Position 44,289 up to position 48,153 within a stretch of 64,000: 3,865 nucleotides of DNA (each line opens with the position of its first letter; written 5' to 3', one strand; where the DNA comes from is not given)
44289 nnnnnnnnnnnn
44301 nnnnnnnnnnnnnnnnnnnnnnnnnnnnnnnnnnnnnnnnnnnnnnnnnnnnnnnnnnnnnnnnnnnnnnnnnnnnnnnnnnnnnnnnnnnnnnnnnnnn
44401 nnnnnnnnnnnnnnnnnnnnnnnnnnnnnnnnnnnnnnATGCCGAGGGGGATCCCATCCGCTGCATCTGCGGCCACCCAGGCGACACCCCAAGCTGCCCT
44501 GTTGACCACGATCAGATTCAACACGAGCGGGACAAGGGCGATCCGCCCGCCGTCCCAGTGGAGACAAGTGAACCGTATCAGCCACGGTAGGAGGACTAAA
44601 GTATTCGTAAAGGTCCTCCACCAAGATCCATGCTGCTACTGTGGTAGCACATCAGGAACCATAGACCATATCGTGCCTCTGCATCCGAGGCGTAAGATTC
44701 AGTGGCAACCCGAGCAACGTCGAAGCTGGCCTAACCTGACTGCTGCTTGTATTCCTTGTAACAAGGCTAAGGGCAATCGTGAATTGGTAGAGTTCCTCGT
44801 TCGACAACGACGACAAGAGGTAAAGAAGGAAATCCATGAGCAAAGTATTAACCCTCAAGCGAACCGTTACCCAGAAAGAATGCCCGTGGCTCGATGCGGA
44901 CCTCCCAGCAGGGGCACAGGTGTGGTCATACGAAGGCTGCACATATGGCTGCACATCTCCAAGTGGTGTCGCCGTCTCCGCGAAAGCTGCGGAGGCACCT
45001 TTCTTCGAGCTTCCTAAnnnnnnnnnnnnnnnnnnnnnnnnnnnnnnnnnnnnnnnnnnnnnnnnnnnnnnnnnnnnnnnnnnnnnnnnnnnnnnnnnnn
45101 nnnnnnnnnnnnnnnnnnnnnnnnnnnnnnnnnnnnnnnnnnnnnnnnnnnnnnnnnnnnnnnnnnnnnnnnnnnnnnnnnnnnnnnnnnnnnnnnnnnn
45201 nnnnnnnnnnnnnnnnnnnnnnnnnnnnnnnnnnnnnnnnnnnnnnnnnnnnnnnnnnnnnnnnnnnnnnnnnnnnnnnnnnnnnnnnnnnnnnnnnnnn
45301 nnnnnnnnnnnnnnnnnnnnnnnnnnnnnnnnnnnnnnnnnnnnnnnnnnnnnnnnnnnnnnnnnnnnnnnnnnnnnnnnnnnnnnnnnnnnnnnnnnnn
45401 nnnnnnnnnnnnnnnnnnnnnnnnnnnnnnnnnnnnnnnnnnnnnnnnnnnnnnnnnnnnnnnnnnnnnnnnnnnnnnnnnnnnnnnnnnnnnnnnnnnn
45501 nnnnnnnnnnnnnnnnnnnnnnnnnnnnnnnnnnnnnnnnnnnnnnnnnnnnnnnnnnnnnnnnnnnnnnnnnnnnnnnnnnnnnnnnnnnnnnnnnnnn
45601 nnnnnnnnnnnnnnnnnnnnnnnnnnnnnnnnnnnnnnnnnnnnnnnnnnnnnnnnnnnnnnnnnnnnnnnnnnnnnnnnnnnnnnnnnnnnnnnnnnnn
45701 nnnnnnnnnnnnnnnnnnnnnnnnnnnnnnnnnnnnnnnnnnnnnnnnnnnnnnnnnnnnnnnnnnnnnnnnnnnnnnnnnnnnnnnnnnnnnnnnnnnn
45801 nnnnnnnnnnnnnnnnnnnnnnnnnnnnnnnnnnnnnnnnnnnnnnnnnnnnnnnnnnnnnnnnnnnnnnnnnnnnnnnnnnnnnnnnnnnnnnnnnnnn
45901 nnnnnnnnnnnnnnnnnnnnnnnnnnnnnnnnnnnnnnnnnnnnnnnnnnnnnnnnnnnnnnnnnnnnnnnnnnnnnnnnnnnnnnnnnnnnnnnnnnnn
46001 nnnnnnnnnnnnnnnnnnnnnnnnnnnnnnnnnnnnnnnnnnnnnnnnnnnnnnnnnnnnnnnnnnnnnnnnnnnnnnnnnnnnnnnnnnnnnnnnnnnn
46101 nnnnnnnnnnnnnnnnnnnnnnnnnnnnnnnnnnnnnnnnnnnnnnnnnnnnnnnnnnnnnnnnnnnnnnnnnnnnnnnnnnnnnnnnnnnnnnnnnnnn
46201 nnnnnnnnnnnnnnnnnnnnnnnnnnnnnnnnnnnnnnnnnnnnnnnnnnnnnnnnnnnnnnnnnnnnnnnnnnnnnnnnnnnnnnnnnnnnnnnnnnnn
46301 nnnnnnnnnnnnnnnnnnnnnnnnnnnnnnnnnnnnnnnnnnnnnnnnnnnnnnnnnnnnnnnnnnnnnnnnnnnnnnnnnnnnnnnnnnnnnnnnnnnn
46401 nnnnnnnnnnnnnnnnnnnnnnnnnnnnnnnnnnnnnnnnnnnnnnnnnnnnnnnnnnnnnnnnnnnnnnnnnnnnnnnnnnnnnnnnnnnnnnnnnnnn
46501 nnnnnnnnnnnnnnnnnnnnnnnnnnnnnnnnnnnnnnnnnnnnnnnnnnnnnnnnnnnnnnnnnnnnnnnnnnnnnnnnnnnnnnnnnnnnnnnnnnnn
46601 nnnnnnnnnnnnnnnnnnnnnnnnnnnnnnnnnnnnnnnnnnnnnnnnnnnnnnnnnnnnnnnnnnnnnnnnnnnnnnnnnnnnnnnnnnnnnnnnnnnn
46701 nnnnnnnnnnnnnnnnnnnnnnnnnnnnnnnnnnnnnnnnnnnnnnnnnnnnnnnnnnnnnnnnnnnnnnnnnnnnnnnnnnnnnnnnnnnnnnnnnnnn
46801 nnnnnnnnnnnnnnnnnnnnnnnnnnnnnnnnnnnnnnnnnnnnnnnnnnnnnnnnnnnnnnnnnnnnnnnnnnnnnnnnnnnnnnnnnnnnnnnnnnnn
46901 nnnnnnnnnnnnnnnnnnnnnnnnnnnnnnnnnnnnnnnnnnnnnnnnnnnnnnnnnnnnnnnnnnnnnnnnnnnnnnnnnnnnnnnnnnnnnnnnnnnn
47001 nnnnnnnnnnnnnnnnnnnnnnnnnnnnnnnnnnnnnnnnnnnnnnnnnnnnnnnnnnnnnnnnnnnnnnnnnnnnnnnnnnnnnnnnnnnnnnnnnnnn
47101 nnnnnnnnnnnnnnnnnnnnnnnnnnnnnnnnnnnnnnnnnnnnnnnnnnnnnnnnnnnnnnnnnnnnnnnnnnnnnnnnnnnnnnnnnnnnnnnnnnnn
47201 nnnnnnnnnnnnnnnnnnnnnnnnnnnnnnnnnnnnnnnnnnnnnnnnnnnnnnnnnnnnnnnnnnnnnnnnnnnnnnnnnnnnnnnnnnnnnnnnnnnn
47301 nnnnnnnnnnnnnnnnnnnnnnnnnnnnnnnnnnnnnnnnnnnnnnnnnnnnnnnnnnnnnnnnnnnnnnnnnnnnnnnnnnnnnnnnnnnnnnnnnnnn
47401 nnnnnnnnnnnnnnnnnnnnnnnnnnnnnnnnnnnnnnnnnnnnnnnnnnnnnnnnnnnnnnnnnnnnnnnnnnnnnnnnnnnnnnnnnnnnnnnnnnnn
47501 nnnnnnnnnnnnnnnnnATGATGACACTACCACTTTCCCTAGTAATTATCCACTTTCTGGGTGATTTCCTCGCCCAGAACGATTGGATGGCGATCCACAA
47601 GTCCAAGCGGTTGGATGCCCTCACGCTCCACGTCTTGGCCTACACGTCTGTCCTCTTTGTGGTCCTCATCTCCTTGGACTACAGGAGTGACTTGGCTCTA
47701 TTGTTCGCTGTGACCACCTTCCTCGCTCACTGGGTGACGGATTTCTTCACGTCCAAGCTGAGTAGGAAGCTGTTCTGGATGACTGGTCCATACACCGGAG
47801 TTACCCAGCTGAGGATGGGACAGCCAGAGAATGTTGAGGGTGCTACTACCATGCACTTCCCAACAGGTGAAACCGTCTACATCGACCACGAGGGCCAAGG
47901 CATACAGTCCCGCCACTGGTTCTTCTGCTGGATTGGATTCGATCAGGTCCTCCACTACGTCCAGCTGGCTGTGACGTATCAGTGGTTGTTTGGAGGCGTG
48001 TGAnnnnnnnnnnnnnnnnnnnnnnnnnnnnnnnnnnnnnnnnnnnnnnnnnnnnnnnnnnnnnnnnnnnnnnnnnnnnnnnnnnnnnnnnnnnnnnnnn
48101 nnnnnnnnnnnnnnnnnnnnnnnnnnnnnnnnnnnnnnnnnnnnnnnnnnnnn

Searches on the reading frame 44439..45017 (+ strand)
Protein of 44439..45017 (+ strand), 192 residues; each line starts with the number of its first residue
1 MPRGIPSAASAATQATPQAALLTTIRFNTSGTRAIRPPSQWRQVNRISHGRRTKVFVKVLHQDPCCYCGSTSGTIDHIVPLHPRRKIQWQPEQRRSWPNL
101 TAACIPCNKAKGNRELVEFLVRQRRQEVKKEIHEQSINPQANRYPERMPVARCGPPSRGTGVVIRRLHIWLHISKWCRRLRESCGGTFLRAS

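Call 33: search_protein_families(library=pfam, proteins=[window:44439-45017:+], max_evalue=0.001)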
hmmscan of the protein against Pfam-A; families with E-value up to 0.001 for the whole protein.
window:44439-45017:+ (192 aa): 1 family
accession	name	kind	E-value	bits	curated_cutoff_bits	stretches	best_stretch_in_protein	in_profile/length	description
PF01844.29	HNH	-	1.4e-06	28.7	21.4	1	65-114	1-47/47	HNH endonuclease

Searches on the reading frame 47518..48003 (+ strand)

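Call 33: search_protein_families(library=pfam, proteins=[window:47518-48003:+], max_evalue=0.001)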
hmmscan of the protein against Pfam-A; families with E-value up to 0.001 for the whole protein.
window:47518-48003:+ (161 aa): 1 family
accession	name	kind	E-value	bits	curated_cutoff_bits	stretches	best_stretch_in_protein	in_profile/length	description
PF11750.13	DUF3307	-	9.4e-09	35.8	23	1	7-156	4-108/127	Protein of unknown function (DUF3307)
